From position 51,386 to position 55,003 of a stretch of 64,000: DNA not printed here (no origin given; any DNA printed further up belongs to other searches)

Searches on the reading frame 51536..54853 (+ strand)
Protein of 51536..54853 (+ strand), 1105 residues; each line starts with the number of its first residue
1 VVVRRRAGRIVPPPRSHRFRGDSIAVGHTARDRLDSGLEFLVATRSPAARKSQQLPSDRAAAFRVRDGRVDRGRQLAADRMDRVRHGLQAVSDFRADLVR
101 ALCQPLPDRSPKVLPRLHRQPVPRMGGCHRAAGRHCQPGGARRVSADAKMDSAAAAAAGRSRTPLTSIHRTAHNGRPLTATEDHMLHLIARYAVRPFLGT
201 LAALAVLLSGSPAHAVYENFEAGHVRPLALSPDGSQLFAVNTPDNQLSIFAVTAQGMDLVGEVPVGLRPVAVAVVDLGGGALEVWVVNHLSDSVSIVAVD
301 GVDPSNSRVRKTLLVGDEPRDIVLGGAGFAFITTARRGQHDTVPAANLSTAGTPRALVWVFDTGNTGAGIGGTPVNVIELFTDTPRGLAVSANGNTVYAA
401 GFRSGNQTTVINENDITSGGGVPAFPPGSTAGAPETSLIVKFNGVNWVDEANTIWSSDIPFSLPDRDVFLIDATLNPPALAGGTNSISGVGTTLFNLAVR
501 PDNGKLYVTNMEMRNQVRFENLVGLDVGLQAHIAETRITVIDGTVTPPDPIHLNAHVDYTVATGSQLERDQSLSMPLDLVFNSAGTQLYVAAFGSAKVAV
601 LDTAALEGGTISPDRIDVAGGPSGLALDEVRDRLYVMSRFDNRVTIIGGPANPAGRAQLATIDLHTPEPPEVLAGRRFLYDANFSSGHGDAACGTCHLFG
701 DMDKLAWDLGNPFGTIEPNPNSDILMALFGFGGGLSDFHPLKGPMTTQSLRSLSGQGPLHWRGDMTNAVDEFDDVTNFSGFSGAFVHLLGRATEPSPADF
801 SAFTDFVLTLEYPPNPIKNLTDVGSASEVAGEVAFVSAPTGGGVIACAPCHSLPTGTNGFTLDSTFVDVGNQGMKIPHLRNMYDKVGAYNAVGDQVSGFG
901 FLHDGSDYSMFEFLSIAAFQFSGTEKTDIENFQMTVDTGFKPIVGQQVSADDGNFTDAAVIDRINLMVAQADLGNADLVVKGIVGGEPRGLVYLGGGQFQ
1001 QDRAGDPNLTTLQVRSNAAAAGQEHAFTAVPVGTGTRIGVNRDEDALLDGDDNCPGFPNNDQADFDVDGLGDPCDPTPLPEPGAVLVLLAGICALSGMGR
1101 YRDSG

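Call 32: search_protein_families(library=pfam, proteins=[window:51536-54853:+], max_evalue=0.00001)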
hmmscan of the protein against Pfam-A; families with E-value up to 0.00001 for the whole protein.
window:51536-54853:+ (1105 aa): 1 family
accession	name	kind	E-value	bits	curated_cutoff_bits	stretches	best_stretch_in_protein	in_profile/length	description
PF10282.15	Lactonase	-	1.2e-06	28.4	21.7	0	228-301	249-322/344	Lactonase, 7-bladed beta-propeller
